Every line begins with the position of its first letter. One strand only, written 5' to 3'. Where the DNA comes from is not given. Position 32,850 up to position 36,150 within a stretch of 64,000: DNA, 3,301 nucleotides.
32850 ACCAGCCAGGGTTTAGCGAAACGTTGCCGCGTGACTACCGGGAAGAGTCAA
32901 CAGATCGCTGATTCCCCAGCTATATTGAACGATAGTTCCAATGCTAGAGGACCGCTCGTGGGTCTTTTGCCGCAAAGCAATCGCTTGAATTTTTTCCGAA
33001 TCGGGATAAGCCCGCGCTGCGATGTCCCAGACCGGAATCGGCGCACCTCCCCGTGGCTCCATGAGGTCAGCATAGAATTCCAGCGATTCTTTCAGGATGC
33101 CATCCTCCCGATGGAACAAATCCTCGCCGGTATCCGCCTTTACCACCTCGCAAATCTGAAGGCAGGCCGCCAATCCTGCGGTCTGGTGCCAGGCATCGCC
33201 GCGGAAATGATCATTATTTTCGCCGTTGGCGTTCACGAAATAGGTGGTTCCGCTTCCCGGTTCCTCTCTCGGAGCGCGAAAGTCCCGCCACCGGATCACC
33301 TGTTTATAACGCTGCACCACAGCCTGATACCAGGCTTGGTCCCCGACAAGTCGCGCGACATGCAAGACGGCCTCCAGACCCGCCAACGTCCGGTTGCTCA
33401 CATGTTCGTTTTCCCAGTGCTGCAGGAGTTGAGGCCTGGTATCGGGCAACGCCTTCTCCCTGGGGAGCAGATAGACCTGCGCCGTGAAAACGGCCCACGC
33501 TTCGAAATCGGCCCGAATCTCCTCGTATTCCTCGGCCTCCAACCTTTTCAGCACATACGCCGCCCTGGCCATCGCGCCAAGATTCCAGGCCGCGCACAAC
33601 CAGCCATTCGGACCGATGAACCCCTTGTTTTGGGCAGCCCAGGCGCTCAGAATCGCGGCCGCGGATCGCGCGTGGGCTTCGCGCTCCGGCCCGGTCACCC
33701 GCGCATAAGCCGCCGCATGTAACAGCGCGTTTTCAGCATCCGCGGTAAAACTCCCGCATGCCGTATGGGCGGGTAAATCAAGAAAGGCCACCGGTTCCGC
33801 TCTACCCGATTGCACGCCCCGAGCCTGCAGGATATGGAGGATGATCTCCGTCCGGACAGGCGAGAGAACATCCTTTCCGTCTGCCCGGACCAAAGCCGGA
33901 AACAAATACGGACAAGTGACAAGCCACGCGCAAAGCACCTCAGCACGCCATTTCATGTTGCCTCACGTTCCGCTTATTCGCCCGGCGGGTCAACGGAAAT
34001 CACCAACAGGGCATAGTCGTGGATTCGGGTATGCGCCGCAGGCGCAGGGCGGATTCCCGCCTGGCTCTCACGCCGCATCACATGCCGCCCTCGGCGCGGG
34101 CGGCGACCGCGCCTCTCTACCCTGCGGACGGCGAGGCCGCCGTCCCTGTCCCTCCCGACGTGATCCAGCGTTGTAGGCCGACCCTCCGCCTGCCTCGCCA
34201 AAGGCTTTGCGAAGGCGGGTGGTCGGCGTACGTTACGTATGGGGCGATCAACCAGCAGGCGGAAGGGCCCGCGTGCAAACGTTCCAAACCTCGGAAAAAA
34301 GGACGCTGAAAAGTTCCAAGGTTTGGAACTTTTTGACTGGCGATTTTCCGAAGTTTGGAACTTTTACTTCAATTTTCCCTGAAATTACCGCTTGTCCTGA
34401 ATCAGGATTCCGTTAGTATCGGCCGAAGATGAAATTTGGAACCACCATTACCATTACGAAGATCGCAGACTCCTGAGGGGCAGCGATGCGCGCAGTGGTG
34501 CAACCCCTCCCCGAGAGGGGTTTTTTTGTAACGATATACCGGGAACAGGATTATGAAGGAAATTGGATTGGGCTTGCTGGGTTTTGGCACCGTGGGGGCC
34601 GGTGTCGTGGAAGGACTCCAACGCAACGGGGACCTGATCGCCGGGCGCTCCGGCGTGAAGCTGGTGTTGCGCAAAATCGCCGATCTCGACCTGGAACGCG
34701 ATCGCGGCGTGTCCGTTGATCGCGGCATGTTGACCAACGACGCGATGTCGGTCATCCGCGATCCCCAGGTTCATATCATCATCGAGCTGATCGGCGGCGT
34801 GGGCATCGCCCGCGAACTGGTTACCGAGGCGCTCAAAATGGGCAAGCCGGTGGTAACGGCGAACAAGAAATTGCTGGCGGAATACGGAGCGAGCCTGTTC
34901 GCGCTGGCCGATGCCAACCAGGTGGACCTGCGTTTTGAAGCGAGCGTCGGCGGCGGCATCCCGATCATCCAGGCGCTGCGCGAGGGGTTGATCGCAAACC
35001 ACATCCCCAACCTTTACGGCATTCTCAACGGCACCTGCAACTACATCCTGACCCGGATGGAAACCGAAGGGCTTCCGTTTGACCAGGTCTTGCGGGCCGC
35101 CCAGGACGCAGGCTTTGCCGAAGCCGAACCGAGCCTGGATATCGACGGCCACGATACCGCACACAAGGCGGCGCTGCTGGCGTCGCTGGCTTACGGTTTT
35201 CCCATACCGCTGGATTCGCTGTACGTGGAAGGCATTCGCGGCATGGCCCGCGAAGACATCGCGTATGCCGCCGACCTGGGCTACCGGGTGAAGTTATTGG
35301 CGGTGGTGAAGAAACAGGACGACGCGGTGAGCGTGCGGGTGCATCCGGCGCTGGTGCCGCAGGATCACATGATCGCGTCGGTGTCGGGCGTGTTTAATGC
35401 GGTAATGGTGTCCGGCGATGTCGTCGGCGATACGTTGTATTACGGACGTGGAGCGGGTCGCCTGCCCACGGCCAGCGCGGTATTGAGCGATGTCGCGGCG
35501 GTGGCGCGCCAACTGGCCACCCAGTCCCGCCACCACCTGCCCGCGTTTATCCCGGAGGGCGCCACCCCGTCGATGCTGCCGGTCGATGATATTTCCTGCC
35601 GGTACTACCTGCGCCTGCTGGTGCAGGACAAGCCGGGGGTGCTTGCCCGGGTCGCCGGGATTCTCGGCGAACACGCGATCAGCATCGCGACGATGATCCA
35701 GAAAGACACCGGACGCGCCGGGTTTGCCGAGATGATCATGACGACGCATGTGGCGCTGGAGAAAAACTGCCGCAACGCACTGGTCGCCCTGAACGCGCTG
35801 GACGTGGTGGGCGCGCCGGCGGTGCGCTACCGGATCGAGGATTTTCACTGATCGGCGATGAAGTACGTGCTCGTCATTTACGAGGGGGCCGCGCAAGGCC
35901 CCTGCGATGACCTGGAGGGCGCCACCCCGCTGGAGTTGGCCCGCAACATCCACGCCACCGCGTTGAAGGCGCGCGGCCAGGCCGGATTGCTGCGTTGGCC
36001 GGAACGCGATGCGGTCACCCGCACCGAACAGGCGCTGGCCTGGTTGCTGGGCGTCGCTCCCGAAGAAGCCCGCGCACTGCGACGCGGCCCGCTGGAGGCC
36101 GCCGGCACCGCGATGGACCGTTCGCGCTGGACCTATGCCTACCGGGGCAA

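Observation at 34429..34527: Threonine/isoleucine-type transcription attenuator: a Thr/Ile-codon leader peptide plus mutually exclusive antiterminator/terminator hairpins upstream of hom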

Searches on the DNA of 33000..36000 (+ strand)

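Call 3: search_rna_families(source=window, start=33000, end=36000, threshold=evalue, max_evalue=10, show_alignments=3)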
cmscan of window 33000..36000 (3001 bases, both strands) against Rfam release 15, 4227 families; matches with E-value up to 10: 6.
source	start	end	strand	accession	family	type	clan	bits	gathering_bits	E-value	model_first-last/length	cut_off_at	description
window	34279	34363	+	RF03743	MIR7696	Gene; miRNA;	-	20.3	83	1.9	1-88/88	no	MIR7696 microRNA precursor family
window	33071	33099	-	RF03111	Zeta-pan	Gene; sRNA;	-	19.8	56.7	2.3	1-50/50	no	Zeta-pan RNA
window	35305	35428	+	RF00312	snoZ206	Gene; snRNA; snoRNA; CD-box;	-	19.7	50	2.5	1-129/129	no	Small nucleolar RNA Z206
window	34285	34355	-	RF03790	MIR8008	Gene; miRNA;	-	18.3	66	3.3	1-55/55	no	MIR8008 microRNA precursor family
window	34283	34359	+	RF01667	rox1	Cis-reg;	-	17.6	58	4.7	1-59/59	no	Drosophila rox1 ncRNA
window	34311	34366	+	RF03656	mir-2432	Gene; miRNA;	-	17.5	100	6.1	1-68/68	no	mir-2432 microRNA precursor family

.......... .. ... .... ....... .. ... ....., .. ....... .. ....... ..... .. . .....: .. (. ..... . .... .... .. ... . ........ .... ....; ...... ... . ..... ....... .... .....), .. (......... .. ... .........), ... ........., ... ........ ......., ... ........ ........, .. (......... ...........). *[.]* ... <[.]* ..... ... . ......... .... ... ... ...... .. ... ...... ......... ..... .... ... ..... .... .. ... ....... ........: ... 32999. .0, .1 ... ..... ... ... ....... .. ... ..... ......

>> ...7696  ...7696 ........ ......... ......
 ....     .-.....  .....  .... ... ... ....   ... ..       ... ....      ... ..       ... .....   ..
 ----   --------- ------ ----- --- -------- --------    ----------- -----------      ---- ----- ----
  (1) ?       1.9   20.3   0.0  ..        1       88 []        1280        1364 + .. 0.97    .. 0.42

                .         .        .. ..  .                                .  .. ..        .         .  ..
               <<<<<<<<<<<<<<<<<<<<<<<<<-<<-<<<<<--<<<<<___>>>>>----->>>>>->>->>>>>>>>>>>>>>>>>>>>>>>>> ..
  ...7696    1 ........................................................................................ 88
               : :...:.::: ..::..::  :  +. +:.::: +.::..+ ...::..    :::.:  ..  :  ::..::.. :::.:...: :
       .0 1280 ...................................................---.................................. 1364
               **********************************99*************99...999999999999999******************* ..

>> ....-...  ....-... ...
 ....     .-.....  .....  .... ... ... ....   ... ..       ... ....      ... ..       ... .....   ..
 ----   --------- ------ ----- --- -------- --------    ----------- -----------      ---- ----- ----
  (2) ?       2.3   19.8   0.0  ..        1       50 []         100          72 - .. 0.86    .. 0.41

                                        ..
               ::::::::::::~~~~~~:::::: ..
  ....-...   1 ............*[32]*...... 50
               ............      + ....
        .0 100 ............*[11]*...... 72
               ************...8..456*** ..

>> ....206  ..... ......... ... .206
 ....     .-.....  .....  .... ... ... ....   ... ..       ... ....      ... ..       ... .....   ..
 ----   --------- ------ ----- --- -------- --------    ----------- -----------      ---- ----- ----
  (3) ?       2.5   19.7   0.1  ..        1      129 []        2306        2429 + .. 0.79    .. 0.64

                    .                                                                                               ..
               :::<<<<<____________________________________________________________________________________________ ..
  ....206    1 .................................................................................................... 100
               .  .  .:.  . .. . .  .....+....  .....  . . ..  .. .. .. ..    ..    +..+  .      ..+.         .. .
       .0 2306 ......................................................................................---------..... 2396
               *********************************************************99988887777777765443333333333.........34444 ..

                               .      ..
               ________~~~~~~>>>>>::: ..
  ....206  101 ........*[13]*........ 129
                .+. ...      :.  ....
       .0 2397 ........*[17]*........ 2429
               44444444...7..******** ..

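Call 47: search_rna_families(sources=[L138, L012, L001], threshold=gathering)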
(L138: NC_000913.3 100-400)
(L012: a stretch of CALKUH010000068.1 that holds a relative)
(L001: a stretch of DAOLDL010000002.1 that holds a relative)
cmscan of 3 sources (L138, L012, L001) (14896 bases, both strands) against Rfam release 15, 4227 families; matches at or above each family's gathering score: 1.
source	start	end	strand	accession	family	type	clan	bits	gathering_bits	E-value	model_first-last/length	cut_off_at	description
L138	92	211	+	RF00506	Thr_leader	Cis-reg; leader;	-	122.1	55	6.2e-24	1-118/118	no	Threonine operon leader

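Call 56: build_rna_model(alignment_id=A2, structure=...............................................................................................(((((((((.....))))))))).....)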
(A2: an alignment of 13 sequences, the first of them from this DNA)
Model R1 built from alignment A2 (13 sequences, 123 columns); structure: as given.
model positions 102; base pairs 9; branch points 0; effective number of sequences 2.94; information 0.59 bits per position. Calibrated on 0.2 Mb of random sequence (short: E-values are rough).
structure used (alignment columns):
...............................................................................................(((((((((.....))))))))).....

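Call 57: search_with_rna_model(model_id=R1, sources=[window, L005, L014, L015, L016, L017, L018, L019, L020, L021, L022, L023, L024, L025, L026, L027, L028, L029, L030, L031, L032, L033, L034, L035, L036, L037, L038, L039, L040, L041, L042, L043, L044, L045, L046, L047, L048, L049, L050, L051, L052, L053, L054, L055, L056, L057, L058, L059, L060, L061, L062, L063, L064, L065, L066, L067, L068, L069, L070, L071, L072, L073, L074, L075, L076, L077, L078, L079, L080, L138], max_evalue=1)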
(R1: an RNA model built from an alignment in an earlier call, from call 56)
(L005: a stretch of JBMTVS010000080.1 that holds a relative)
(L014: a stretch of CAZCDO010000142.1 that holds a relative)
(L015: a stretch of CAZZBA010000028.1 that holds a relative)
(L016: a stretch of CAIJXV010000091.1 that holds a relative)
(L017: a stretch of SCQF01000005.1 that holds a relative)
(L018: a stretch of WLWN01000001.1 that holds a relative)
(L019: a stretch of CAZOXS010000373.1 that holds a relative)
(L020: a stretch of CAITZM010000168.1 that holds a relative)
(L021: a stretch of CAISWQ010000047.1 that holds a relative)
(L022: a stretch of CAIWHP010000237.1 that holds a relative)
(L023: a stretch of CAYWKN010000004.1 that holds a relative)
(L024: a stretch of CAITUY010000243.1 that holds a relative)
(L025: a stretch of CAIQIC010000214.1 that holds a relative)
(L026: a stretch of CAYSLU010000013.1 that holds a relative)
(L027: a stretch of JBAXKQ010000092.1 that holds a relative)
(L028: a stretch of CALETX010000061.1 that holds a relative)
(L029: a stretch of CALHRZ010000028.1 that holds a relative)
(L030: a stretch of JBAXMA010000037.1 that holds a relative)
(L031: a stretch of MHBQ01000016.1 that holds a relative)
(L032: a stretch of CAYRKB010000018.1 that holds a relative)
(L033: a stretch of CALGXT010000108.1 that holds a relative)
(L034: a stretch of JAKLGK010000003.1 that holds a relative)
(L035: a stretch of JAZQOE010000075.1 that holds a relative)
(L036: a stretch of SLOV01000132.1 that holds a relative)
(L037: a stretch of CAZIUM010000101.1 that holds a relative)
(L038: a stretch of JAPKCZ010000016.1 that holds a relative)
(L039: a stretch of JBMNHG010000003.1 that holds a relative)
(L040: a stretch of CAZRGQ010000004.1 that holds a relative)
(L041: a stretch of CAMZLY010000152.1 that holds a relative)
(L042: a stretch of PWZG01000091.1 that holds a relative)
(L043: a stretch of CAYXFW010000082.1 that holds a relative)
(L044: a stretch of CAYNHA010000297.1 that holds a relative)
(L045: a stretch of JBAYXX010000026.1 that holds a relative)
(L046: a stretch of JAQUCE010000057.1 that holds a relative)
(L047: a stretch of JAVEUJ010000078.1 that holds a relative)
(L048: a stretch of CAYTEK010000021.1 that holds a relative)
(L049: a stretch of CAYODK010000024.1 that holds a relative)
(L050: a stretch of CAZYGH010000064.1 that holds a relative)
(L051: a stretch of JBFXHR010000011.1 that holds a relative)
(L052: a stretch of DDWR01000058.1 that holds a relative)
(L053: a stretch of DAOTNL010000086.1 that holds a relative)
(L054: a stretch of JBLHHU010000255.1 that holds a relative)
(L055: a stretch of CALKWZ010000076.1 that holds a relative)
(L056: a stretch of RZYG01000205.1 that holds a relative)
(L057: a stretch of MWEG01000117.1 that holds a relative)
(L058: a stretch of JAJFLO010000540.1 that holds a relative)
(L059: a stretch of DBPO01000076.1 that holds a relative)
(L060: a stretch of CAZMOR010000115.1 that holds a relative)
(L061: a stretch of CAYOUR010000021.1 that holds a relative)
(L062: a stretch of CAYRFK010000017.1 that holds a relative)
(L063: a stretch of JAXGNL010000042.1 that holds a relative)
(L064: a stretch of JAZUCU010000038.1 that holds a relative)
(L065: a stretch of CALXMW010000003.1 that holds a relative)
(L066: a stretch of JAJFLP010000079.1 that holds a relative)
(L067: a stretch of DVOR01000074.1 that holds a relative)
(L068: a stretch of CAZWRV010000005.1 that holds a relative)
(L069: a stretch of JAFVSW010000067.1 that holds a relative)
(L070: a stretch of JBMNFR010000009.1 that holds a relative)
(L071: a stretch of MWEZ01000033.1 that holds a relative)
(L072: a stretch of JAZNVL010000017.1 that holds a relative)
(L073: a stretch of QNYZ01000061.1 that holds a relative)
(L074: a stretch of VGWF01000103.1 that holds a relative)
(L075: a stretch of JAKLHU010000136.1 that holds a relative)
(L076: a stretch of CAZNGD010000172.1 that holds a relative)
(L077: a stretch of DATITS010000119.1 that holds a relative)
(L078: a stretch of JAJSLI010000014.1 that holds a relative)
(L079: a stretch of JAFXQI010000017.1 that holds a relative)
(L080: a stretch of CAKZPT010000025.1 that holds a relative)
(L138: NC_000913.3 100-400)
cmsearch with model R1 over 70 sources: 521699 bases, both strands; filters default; matches with E-value up to 1: 9.
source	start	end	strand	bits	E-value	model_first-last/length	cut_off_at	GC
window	34429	34527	+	80.6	1.5e-21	1-102/102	no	0.54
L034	2871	2975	+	51.3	9.7e-13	1-102/102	no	0.6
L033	2887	2979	+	37.5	1.5e-08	1-102/102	no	0.59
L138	100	209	+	27.5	1.4e-05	1-102/102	no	0.52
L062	2891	2987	+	21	0.0014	1-102/102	no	0.68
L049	2894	2987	+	17.7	0.014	1-102/102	no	0.69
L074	2891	2987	+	17.5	0.015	1-102/102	no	0.67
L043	2338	2431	+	16.9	0.023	1-102/102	no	0.66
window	34502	34522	-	14.8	0.1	76-97/102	no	0.67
